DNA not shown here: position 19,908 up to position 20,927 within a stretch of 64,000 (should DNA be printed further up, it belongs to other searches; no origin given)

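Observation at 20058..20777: ACT-domain protein heading the arg operon: candidate ArgR-independent archaeal arginine sensor/regulator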

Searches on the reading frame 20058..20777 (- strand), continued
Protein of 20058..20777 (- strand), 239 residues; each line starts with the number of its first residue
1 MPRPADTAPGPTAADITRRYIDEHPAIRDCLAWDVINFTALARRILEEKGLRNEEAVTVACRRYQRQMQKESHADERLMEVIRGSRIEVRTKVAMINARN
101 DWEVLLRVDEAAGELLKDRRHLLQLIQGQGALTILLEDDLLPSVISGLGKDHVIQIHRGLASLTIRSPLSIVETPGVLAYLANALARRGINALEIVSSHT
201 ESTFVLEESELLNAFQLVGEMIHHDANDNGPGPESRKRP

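Call 46: find_homologous_proteins(query=A3, max_evalue=0.00001)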
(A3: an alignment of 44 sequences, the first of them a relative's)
Query A3 (44 sequences) (210 aa, profile of the alignment): 140 proteins with E <= 0.00001 among 8000 candidates; the best 120 are listed.
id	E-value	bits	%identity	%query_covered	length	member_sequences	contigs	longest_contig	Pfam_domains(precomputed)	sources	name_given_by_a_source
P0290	8.4e-71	256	47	99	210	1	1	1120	PF24367.2,PF13840.13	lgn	-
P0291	1.9e-70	255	49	97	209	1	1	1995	PF24367.2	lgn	-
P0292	2.5e-70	255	46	99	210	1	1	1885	PF13840.13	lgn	-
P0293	3.6e-70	254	48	99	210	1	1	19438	-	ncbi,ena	-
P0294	4.7e-70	254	47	97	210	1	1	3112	PF24367.2,PF13840.13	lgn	-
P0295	4.9e-70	254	46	97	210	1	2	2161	PF22468.3,PF13840.13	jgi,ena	-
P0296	6.6e-70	253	46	98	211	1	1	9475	PF22468.3,PF13840.13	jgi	-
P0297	3.4e-69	251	44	99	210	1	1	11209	PF13840.13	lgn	-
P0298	4.1e-69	251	44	99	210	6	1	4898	PF22468.3,PF13840.13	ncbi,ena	-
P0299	6.0e-69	250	44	99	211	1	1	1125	-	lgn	-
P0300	1.2e-68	249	45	99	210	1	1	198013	PF13840.13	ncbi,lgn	-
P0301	3.4e-68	248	48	97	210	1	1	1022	PF13840.13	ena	-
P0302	5.1e-68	247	45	98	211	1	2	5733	PF24367.2,PF13840.13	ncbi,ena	-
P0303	8.9e-68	246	43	98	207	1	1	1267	PF22468.3,PF22629.3,PF01842.32,PF13840.13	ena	-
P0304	9.1e-68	246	47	97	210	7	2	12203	PF22468.3,PF13840.13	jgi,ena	-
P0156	1.1e-67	246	100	100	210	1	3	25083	PF24367.2,PF13840.13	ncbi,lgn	ncbi:MAG: ACT domain-containing protein [Candidatus Aenigmatarchaeota archaeon]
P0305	1.2e-67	246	40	99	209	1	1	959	PF24367.2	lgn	-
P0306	2.2e-67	245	45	99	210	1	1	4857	PF22468.3,PF01842.32,PF13840.13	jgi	-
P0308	3.3e-67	244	42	99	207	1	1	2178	PF13840.13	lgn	-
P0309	6.9e-67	243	44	99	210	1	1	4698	PF22468.3,PF13840.13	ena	-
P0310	9.0e-67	243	39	97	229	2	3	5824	PF24367.2,PF13840.13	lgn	-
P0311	1.6e-66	242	45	99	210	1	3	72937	PF22468.3,PF13840.13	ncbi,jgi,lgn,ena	-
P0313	2.1e-65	238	42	97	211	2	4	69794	PF24367.2,PF13840.13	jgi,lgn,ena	-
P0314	2.9e-65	238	41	99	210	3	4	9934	PF24367.2,PF13840.13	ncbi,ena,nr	ncbi:MAG TPA: hypothetical protein VJB12_05055 [Candidatus Nanoarchaeia archaeon]|nr:hypothetical pr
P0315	3.2e-65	238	46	97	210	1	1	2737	PF13840.13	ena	-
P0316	1.7e-62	229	31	97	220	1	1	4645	PF24367.2,PF13840.13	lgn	-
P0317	3.5e-62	228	31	97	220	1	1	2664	PF24367.2,PF13840.13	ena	-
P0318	7.4e-62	227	38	99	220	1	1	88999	PF13840.13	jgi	jgi:hypothetical protein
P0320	9.2e-62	227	31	97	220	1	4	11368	PF24367.2,PF13840.13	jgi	jgi:hypothetical protein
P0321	1.1e-61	226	38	98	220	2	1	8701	PF13840.13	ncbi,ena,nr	ncbi:MAG TPA: ACT domain-containing protein [Candidatus Thermoplasmatota archaeon]|nr:ACT domain-con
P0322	2.0e-61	225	40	99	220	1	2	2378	PF13840.13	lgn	-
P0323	3.2e-61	225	36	99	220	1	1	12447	PF24367.2,PF13840.13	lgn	-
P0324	3.3e-61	225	39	99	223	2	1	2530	PF13840.13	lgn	-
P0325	4.5e-61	224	38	94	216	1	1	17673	PF24367.2,PF13840.13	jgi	jgi:hypothetical protein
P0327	6.5e-60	220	36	99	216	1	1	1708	PF24367.2,PF13840.13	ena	-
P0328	7.3e-60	220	37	99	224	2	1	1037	PF13840.13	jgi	jgi:aspartokinase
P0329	3.1e-59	218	33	99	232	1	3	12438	PF24367.2,PF13840.13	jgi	jgi:hypothetical protein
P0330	3.3e-59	218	39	98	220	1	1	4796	PF13840.13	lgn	-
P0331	3.7e-59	218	37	99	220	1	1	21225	PF13840.13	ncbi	-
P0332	2.2e-57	212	36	97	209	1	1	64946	PF13840.13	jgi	-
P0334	7.6e-57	210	23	94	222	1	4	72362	-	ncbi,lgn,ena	-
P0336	3.7e-56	208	31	99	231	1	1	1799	PF24367.2,PF13840.13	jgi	jgi:hypothetical protein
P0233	4.7e-48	182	25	97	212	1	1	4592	PF24367.2,PF01842.32,PF13840.13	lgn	-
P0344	3.9e-46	175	46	99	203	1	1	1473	PF13840.13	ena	-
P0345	7.8e-45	171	27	98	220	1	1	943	PF24367.2,PF13840.13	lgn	-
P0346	5.1e-44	169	25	97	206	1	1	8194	PF13840.13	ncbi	-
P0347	8.7e-44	168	29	100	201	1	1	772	PF24367.2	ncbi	-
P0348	1.1e-43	167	29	100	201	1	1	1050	PF24367.2,PF13840.13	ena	-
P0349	1.9e-43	167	29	100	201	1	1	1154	PF24367.2,PF13840.13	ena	-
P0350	2.6e-43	166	28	100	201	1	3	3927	PF24367.2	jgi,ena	-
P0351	4.4e-43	165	27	100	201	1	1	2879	PF24367.2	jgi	jgi:hypothetical protein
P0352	5.6e-43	165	29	100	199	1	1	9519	PF24367.2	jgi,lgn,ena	-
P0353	5.7e-43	165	29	100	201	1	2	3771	PF24367.2,PF13840.13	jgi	jgi:aspartokinase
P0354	2.0e-42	163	31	100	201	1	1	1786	PF24367.2,PF13840.13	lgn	-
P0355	5.3e-42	162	29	100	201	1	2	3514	PF24367.2,PF13840.13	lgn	-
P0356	6.3e-42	162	31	100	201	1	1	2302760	PF24367.2,PF13840.13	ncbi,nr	ncbi:MAG: ACT domain-containing protein [Candidatus Bathyarchaeota archaeon]|nr:MAG: ACT domain-cont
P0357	6.4e-42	162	29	100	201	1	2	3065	PF24367.2,PF13840.13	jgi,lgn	jgi:aspartokinase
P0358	6.5e-42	162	26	100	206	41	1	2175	PF24367.2,PF13840.13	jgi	jgi:hypothetical protein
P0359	6.7e-42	162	29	100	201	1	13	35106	PF24367.2,PF13840.13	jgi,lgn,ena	jgi:aspartokinase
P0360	7.1e-42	161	27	99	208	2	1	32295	PF24367.2,PF22629.3,PF13840.13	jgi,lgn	-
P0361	7.3e-42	161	29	100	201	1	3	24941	PF24367.2,PF13840.13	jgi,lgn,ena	jgi:aspartokinase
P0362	7.5e-42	161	29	100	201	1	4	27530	PF24367.2,PF13840.13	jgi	jgi:aspartokinase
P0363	9.4e-42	161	25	100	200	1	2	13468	PF24367.2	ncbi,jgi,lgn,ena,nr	ncbi:MAG TPA: hypothetical protein VM050_06985 [Patescibacteria group bacterium]|nr:hypothetical pro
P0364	9.5e-42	161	29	100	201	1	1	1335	PF24367.2,PF13840.13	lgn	-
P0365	1.1e-41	161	27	100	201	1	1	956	PF24367.2,PF13840.13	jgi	-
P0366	1.2e-41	161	27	100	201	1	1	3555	PF24367.2,PF13840.13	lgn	-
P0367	1.3e-41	161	29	100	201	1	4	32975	PF24367.2,PF13840.13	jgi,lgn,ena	jgi:aspartokinase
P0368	1.4e-41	160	29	100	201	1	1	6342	PF24367.2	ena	-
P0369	1.5e-41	160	28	100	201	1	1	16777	PF24367.2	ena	-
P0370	1.5e-41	160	29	100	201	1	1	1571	PF24367.2,PF13840.13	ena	-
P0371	1.6e-41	160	28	99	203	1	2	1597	PF24367.2,PF13840.13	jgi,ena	-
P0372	2.4e-41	160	28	100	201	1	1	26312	PF24367.2,PF13840.13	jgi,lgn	jgi:aspartokinase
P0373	2.8e-41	160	27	100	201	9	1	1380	PF24367.2,PF13840.13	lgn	-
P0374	2.8e-41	160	28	100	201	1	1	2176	PF24367.2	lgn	-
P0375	3.4e-41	159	26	100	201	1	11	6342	PF24367.2,PF13840.13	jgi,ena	jgi:aspartokinase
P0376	3.4e-41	159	30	94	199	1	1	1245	PF24367.2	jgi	jgi:aspartokinase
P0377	3.7e-41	159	24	100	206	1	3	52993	PF24367.2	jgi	jgi:aspartokinase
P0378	4.0e-41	159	26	100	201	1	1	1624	PF24367.2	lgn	-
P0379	4.4e-41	159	29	94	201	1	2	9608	PF24367.2,PF13840.13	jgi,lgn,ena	jgi:aspartokinase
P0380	5.5e-41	159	27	94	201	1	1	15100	PF24367.2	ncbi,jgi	jgi:aspartokinase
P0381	5.9e-41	159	27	100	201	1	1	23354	PF24367.2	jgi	-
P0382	6.1e-41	158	27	94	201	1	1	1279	PF24367.2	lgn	-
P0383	6.1e-41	158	27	100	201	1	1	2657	PF24367.2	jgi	-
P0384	6.1e-41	158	26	100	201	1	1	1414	PF24367.2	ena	-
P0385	6.9e-41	158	28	94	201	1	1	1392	PF24367.2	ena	-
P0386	8.0e-41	158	27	100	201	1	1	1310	PF24367.2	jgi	jgi:hypothetical protein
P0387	1.2e-40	158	29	100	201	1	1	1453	PF24367.2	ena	-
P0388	1.4e-40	157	26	100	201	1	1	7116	PF24367.2,PF13840.13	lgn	-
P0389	1.4e-40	157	27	100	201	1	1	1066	PF24367.2,PF13840.13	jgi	jgi:aspartokinase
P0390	1.5e-40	157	27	100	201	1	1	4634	PF24367.2,PF13840.13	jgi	jgi:aspartokinase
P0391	2.0e-40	157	25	100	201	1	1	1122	PF24367.2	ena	-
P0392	2.1e-40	157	27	100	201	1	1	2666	PF24367.2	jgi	jgi:aspartokinase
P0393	2.4e-40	157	27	94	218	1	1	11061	PF24367.2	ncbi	-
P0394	2.4e-40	156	24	100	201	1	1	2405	PF24367.2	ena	-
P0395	2.6e-40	156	26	94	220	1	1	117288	PF24367.2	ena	-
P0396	4.6e-40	156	26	94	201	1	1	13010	PF24367.2,PF13840.13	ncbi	ncbi:hypothetical protein ES707_05891 [subsurface metagenome]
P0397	4.7e-40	156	28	94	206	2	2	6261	PF24367.2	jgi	jgi:aspartokinase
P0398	6.3e-40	155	26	94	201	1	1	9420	PF24367.2,PF13840.13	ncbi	-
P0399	7.5e-40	155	25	100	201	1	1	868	PF24367.2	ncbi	-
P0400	8.6e-40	155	25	94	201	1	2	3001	PF24367.2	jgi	jgi:aspartokinase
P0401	9.0e-40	155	26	94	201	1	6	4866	PF24367.2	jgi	jgi:aspartokinase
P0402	1.1e-39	154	25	94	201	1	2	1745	PF24367.2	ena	-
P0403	1.2e-39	154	26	94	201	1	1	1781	PF24367.2,PF13840.13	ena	-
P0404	1.3e-39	154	24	100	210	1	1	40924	PF24367.2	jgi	jgi:hypothetical protein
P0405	1.4e-39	154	26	94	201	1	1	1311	PF24367.2,PF13840.13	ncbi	-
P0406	2.4e-39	153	27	100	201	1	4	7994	PF24367.2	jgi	-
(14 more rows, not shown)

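Call 47: find_encoding_contigs(protein=P0356, flank=5000, max_places=1)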
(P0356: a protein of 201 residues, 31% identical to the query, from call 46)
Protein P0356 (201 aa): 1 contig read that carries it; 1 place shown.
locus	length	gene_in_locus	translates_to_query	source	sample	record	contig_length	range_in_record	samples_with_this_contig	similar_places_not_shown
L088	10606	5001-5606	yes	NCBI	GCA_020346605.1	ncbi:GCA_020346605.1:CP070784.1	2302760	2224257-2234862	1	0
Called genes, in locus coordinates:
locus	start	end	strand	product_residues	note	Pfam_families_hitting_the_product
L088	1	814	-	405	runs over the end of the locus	PF00155:Aminotran_1_2, PF12897:Asp_aminotransf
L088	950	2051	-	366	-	PF01590:GAF, PF13185:GAF_2 (faint), PF00989:PAS, PF08448:PAS_4, PF13426:PAS_9 (faint)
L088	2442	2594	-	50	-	-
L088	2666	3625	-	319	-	PF02729:OTCace_N, PF00185:OTCace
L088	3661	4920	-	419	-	PF00764:Arginosuc_synth, PF20979:Arginosuc_syn_C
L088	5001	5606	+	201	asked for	PF24367:DUF7523, PF13840:ACT_7 (weak)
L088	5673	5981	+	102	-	PF01253:SUI1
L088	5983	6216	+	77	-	-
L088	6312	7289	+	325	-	PF00633:HHH (faint), PF14520:HHH_5, PF21999:IMS_HHH_1 (faint), PF00154:RecA_N, PF13481:AAA_25 (weak), PF06745:ATPase, PF08423:Rad51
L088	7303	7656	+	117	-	-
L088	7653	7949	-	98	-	-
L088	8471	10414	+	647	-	-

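Call 48: find_encoding_contigs(protein=P0300, flank=5000, max_places=1)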
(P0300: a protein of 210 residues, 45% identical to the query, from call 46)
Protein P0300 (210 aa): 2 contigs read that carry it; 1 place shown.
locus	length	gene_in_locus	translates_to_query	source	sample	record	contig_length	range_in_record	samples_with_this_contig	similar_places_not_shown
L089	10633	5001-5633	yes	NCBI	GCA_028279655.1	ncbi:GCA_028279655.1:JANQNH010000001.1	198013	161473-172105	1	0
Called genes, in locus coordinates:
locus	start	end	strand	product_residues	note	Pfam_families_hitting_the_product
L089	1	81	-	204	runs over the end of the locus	PF00069:Pkinase, PF03109:ABC1 (weak), PF01163:RIO1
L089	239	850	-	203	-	-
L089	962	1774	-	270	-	PF01015:Ribosomal_S3Ae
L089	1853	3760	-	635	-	PF02518:HATPase_c, PF00204:DNA_gyraseB, PF01751:Toprim, PF00986:DNA_gyraseB_C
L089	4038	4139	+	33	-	-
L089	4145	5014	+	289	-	PF03881:Fructosamin_kin, PF01636:APH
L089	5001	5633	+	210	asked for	PF13840:ACT_7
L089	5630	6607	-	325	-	-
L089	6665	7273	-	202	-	PF00925:GTP_cyclohydro2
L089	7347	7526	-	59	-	-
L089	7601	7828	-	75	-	-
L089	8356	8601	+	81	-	-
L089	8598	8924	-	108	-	-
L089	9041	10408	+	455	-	PF02878:PGM_PMM_I, PF02879:PGM_PMM_II, PF02880:PGM_PMM_III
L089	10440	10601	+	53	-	-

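Call 49: find_encoding_contigs(protein=P0318, flank=5000, max_places=1)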
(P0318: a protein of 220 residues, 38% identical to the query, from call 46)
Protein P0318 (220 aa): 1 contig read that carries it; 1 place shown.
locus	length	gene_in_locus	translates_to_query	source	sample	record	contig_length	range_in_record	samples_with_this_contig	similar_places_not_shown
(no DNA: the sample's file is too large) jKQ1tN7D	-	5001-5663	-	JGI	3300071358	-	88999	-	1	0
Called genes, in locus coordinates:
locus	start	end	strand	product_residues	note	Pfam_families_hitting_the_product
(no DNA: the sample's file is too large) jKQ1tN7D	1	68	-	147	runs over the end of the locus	?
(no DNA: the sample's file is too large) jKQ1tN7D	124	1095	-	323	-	PF13620:CarboxypepD_reg, PF13715:CarbopepD_reg_2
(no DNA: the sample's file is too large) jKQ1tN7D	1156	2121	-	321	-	PF02729:OTCace_N, PF00185:OTCace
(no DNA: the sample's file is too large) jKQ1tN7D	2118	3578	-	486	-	PF00206:Lyase_1, PF14698:ASL_C2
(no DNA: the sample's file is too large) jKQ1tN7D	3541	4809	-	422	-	PF00764:Arginosuc_synth, PF20979:Arginosuc_syn_C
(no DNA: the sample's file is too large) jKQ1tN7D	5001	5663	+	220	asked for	PF13840:ACT_7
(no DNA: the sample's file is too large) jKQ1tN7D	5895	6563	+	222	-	-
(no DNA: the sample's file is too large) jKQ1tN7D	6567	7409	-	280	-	-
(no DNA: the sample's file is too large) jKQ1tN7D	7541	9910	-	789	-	PF01022:HTH_5 (faint), PF24266:HTH_HVO_0163_N (faint), PF25212:HVO_A0114 (faint), PF01047:MarR (weak), PF12802:MarR_2 (weak), PF12840:HTH_20 (weak), PF13412:HTH_24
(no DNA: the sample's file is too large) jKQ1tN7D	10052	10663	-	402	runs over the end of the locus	PF00202:Aminotran_3, PF01041:DegT_DnrJ_EryC1 (weak)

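Call 52: find_related_loci(query=A4, collection=metagenome_contigs, flank=6000)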
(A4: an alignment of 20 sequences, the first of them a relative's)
Query A4 (201 aa) in metagenome_contigs; peptide patterns used: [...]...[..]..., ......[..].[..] (x = any residue, [..] = any of these).
600 stretches matched a pattern (row limit reached: there are more); 126 encode a relative of the query (tblastn E <= 1e-3); the best 80 are kept; 80 distinct loci.
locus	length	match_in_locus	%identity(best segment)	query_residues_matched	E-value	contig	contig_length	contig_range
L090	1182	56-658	96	1-201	6e-137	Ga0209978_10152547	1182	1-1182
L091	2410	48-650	96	1-201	1e-131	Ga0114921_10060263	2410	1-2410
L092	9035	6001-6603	85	1-201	1e-111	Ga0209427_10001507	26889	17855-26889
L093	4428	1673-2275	83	1-201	4e-109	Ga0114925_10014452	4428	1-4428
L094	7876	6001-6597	83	3-201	2e-107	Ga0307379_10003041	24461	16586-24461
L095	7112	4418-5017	83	1-200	2e-106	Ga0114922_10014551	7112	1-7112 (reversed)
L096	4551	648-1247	82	1-200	1e-105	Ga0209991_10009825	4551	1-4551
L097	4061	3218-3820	81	1-201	3e-104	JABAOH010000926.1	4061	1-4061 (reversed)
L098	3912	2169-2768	80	1-200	5e-103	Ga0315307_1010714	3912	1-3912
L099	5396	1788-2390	79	1-201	3e-102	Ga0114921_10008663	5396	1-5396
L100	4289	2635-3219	81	6-200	4e-102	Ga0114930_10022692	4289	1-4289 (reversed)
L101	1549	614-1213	80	1-200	3e-108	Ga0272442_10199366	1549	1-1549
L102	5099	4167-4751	81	6-200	1e-101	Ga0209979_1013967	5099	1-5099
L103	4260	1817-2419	79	1-201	2e-101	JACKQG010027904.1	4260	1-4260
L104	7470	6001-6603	78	1-201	1e-100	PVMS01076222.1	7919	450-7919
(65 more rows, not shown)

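Call 55: find_encoding_contigs(protein=P0200, flank=5000, max_places=1)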
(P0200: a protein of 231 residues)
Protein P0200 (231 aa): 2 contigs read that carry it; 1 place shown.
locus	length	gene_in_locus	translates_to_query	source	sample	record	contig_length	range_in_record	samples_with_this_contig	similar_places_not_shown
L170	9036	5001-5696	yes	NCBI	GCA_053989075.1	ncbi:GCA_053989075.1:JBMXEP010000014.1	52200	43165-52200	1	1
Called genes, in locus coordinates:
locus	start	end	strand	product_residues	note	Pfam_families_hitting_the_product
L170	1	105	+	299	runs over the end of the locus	PF02129:Peptidase_S15, PF01738:DLH (weak), PF20434:BD-FAE, PF00561:Abhydrolase_1, PF12146:Hydrolase_4, PF12697:Abhydrolase_6, PF20408:Abhydrolase_11 (weak), PF00326:Peptidase_S9 (weak), +1 more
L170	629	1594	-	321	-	PF00106:adh_short (faint), PF01073:3Beta_HSD, PF01370:Epimerase, PF02719:Polysacc_synt_2, PF04321:RmlD_sub_bind, PF13460:NAD_binding_10, PF16363:GDP_Man_Dehyd, PF07993:NAD_binding_4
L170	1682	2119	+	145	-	PF10882:bPH_5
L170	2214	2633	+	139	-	-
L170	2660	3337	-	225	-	PF00005:ABC_tran, PF02463:SMC_N (faint), PF13304:AAA_21 (weak)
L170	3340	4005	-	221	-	PF00528:BPD_transp_1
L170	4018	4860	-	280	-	PF00497:SBP_bac_3, PF10613:Lig_chan-Glu_bd (weak)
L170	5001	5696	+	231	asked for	PF13840:ACT_7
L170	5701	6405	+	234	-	PF03483:B3_4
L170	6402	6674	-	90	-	-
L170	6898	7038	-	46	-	-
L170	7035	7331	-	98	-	PF01909:NTP_transf_2 (weak), PF18765:Polbeta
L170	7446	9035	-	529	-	?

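Call 56: find_encoding_contigs(protein=P0255, flank=5000, max_places=1)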
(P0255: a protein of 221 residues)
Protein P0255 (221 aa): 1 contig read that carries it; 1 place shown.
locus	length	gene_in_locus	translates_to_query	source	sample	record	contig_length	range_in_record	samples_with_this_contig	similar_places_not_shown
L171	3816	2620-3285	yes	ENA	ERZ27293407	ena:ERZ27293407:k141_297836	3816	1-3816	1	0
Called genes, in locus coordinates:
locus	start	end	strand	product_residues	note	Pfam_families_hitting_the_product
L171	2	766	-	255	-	?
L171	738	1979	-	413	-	PF00682:HMGL-like, PF22617:HCS_D2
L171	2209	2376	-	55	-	PF21344:Zn_ribbon_LysW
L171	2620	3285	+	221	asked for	PF24367:DUF7523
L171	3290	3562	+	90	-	PF00708:Acylphosphatase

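Call 57: find_encoding_contigs(protein=P0334, flank=5000, max_places=1)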
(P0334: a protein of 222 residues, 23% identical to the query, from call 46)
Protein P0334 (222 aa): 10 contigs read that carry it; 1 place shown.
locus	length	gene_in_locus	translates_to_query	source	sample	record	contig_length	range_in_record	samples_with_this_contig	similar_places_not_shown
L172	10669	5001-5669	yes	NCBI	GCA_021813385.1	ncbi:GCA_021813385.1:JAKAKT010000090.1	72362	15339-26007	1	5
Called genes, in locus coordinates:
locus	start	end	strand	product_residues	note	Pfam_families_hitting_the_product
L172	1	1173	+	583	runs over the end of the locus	PF00482:T2SSF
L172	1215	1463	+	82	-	-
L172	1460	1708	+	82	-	PF05016:ParE_toxin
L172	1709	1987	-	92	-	-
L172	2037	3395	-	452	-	PF00206:Lyase_1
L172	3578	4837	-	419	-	PF00764:Arginosuc_synth, PF20979:Arginosuc_syn_C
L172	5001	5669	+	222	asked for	-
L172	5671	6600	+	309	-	PF00106:adh_short (faint), PF01073:3Beta_HSD, PF01370:Epimerase, PF02719:Polysacc_synt_2, PF04321:RmlD_sub_bind, PF13460:NAD_binding_10, PF16363:GDP_Man_Dehyd, PF07993:NAD_binding_4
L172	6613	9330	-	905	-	PF02516:STT3 (weak), PF22627:AglB_core-like (weak)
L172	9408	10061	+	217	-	-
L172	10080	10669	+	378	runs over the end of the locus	PF01266:DAO (faint), PF12831:FAD_oxidored (weak), PF22578:GGR_cat (weak)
